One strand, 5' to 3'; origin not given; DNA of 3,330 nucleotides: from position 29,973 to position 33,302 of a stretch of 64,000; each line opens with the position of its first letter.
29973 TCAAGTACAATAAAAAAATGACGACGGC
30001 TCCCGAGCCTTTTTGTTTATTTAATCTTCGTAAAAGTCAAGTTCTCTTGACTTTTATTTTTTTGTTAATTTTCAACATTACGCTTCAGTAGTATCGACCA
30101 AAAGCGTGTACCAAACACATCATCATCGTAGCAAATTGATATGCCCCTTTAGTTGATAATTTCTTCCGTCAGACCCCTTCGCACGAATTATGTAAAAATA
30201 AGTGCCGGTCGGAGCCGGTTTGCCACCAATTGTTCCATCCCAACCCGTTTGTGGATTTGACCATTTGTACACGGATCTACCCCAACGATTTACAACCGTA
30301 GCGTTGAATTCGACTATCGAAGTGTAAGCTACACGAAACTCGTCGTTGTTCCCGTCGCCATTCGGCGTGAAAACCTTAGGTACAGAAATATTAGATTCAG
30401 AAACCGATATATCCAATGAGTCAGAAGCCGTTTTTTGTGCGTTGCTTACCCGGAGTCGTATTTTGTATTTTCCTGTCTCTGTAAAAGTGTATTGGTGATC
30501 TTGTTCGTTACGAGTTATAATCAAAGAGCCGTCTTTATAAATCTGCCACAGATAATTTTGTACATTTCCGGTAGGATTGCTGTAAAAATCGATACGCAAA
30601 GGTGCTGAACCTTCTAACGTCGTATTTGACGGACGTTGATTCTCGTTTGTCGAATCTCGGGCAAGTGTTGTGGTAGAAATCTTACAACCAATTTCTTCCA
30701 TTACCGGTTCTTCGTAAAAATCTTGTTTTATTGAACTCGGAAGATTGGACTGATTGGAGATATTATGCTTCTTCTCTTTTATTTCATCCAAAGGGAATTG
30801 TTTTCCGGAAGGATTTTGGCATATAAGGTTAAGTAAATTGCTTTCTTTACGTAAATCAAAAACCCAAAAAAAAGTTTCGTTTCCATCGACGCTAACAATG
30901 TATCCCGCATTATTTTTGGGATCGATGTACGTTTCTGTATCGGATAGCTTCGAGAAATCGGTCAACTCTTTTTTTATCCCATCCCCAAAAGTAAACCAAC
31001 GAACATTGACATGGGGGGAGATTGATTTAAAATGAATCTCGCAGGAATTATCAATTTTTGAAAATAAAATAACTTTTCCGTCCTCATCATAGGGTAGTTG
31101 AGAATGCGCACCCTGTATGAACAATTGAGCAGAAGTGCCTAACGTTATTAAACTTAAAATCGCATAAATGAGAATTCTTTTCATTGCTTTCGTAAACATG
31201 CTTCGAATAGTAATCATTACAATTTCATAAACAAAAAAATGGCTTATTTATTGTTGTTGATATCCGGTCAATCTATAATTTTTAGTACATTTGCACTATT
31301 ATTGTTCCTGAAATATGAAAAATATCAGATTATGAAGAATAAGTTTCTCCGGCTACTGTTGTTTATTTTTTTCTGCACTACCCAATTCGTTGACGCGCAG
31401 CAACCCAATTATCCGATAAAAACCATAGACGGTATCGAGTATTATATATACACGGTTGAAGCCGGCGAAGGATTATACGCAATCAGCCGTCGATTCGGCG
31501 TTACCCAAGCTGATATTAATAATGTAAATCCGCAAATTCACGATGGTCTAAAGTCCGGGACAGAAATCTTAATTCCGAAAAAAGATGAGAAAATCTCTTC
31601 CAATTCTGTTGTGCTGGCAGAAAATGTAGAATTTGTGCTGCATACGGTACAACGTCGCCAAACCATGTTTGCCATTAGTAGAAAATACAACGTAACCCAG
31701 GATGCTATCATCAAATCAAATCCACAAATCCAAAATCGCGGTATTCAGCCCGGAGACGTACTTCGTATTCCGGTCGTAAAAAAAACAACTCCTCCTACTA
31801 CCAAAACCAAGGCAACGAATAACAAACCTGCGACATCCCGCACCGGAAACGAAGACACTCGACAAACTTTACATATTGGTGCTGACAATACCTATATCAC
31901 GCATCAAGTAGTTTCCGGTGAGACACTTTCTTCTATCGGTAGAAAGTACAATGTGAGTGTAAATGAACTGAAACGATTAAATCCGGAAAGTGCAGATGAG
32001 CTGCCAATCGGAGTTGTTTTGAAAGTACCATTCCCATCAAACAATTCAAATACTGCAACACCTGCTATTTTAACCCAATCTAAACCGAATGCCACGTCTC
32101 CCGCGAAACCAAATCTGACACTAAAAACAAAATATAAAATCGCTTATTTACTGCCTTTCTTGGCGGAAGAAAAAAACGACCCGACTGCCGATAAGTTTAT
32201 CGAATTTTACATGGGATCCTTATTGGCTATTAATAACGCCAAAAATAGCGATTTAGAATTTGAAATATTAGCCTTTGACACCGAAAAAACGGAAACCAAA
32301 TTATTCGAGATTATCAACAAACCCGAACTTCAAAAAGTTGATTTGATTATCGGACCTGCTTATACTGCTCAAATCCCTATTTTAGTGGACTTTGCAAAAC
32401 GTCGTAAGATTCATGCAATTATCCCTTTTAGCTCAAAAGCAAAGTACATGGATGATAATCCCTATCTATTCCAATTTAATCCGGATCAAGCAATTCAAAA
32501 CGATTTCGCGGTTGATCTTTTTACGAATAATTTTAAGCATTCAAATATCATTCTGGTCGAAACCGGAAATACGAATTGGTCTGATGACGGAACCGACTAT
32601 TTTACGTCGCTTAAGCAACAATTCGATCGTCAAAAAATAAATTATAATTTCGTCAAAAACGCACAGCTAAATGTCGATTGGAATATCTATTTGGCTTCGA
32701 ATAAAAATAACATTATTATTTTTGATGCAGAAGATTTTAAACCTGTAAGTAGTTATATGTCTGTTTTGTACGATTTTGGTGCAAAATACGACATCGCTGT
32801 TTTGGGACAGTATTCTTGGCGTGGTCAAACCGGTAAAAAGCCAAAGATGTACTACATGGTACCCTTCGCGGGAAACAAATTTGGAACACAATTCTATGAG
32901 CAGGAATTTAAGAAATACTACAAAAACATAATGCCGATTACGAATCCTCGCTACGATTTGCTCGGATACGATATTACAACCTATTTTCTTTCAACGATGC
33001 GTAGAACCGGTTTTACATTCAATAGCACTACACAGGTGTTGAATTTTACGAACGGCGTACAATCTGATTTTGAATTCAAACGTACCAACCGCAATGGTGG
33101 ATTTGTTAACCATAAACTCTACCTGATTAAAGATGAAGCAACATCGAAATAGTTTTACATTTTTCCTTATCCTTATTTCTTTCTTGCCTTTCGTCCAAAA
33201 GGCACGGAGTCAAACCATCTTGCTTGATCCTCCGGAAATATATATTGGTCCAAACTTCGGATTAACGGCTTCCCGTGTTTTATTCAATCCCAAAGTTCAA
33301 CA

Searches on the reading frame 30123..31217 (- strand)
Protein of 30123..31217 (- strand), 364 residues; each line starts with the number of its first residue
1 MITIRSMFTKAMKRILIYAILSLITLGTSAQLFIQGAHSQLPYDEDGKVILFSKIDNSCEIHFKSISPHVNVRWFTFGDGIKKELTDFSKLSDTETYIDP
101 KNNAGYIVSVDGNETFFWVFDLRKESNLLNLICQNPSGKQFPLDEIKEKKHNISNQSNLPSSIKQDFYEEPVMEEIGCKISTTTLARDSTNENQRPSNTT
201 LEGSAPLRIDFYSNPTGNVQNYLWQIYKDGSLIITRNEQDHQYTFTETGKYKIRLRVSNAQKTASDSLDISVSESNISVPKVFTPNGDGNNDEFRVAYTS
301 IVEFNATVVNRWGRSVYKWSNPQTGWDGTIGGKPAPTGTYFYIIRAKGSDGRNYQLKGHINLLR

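Call 78: search_protein_families(library=pfam, max_evalue=0.0001, proteins=[window:30123-31217:-])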
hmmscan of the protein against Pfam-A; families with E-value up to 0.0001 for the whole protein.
window:30123-31217:- (364 aa): 3 families
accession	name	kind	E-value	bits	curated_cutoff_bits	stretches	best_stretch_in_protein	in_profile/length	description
PF13585.12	CHU_C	-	8.5e-19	67.9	27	1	278-361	2-85/86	CHU_C Type IX secretion signal domain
PF18911.6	PKD_4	-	4.7e-07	30.2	27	1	200-266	15-77/85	PKD domain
PF00801.26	PKD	-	3.2e-05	24.3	23.5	1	214-272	25-80/80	PKD domain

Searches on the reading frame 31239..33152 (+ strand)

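Call 78: search_protein_families(library=pfam, max_evalue=0.0001, proteins=[window:31239-33152:+])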
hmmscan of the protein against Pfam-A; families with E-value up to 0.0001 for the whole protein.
window:31239-33152:+ (637 aa): 4 families
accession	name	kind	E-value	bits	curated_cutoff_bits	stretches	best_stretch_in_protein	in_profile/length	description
PF01476.26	LysM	-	8.9e-30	102.8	20.9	3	135-178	1-43/43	LysM domain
PF13458.12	Peripla_BP_6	-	6.9e-07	29.7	31.7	1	364-629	66-335/343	Periplasmic binding protein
PF23446.1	LysM1_NFP_LYK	-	8.2e-06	27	36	0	79-113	18-54/60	NFP/LYK LysM1 domain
PF23473.1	LysM3_LYK4_5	-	1.5e-05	25.4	29.3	0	71-113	5-47/48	LYK4/5 LysM3 domain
